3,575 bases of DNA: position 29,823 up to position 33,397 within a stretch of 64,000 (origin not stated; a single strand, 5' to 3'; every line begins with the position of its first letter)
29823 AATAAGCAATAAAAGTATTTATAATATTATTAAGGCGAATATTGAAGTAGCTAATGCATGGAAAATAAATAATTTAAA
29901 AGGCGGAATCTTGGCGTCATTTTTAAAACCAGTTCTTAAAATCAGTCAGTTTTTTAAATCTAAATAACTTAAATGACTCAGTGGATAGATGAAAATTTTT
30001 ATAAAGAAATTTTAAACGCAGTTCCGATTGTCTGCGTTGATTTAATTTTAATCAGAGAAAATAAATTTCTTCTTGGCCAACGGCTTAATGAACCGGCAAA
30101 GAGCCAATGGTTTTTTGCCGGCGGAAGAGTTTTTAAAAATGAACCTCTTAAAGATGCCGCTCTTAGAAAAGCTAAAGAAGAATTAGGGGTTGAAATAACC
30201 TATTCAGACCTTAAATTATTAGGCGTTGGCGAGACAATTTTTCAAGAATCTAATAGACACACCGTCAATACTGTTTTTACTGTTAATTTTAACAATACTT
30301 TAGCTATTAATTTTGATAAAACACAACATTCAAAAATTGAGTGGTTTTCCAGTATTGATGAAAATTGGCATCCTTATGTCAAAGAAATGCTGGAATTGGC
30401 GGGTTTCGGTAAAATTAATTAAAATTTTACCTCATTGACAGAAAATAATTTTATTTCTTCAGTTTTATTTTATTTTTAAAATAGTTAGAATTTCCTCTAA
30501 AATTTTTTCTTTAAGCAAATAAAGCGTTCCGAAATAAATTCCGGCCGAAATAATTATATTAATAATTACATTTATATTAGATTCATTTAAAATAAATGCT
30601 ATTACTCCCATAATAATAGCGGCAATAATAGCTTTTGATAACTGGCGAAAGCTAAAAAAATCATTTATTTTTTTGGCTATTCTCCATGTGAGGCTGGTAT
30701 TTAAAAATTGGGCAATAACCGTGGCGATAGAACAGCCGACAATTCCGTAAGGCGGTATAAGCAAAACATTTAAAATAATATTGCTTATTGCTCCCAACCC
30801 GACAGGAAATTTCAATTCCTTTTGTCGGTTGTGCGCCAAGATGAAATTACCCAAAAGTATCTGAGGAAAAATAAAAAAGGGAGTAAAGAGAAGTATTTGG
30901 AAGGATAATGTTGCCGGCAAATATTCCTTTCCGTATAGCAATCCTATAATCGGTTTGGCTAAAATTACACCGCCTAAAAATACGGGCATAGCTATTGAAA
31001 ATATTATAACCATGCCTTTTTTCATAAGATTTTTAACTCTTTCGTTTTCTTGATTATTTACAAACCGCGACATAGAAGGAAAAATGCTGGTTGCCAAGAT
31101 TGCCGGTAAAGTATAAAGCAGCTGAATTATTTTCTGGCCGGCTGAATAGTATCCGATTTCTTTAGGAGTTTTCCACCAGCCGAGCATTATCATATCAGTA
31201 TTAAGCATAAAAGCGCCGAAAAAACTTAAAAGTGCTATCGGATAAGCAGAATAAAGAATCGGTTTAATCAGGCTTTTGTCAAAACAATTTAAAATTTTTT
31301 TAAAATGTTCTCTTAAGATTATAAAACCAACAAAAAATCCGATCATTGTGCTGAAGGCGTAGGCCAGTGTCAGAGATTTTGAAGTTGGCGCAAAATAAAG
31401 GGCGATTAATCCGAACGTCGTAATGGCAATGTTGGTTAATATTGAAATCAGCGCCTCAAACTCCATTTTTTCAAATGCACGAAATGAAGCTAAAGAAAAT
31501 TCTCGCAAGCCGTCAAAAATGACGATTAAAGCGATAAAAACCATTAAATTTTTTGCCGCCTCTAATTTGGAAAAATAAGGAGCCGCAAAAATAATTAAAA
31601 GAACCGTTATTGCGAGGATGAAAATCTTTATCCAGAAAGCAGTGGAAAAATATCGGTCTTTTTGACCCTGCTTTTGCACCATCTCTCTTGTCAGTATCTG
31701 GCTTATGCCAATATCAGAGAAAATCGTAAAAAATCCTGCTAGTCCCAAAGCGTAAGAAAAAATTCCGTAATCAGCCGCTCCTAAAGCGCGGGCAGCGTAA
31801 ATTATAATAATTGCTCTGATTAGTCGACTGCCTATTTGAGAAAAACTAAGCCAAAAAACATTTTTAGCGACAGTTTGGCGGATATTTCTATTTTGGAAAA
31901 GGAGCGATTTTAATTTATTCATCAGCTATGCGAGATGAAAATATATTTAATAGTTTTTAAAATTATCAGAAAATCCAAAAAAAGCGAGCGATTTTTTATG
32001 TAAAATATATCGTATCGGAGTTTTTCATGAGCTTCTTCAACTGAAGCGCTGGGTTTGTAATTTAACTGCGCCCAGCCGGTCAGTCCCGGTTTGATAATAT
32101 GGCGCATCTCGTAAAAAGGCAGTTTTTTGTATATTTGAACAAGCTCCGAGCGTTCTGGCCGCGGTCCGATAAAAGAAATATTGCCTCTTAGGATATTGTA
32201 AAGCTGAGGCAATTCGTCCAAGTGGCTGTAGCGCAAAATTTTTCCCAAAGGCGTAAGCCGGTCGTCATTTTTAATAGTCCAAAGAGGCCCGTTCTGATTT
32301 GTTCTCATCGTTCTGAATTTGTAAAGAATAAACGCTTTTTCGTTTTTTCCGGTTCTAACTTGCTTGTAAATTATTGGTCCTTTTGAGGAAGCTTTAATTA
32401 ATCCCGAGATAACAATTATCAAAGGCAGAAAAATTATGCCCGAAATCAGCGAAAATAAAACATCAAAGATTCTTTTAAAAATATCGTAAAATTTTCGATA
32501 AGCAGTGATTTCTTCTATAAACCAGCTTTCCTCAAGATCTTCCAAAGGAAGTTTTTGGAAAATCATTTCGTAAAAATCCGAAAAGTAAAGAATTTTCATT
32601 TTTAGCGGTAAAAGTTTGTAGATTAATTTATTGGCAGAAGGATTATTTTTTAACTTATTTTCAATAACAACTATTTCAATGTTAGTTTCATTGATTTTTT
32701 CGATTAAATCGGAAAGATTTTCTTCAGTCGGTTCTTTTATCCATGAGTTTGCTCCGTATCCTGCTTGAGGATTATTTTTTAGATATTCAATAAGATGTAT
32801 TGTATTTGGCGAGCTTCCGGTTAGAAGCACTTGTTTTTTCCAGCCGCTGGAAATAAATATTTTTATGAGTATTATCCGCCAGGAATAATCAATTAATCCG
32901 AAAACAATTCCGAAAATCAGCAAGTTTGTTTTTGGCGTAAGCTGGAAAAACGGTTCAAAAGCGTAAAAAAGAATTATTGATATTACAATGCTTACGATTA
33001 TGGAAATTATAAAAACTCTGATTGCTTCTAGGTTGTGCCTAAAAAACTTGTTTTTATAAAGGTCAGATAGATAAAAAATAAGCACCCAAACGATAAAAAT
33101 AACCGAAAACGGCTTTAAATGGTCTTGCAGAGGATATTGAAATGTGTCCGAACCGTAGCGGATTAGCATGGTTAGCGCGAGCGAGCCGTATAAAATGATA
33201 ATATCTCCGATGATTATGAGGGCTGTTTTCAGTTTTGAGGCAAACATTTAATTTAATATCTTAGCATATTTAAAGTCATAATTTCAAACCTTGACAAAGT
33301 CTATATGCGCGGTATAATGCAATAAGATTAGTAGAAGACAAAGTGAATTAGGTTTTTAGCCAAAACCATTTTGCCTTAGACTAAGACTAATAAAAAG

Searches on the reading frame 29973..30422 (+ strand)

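Call 59: search_protein_families(library=pfam, proteins=[window:29973-30422:+], max_evalue=0.001)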
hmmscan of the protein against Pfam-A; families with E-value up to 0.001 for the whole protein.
window:29973-30422:+ (149 aa): 1 family
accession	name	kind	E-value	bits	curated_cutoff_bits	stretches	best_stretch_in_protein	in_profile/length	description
PF00293.34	NUDIX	-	1.3e-14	54.7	21.1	1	20-127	4-115/134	NUDIX domain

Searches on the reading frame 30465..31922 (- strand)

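Call 59: search_protein_families(library=pfam, proteins=[window:30465-31922:-], max_evalue=0.001)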
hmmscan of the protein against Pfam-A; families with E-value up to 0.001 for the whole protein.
window:30465-31922:- (485 aa): 4 families
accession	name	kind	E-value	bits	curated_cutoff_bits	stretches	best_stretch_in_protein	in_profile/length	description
PF01943.22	Polysacc_synt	-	1.1e-37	130.4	28.2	1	18-287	1-273/274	Polysaccharide biosynthesis protein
PF13440.11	Polysacc_synt_3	-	2e-28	99.9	23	1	44-337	3-291/293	Polysaccharide biosynthesis protein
PF03023.19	MurJ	-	2.2e-15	56.7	27.4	1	44-448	2-435/451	Lipid II flippase MurJ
PF01554.23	MatE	-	4e-10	40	24.9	1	228-388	1-158/161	MatE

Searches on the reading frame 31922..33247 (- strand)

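Call 59: search_protein_families(library=pfam, proteins=[window:31922-33247:-], max_evalue=0.001)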
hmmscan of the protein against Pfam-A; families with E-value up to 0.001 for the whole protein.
window:31922-33247:- (441 aa): 1 family
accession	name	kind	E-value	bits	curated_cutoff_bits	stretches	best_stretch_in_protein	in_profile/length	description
PF02397.22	Bac_transf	-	9.9e-61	204.8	27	1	258-437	1-178/179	Bacterial sugar transferase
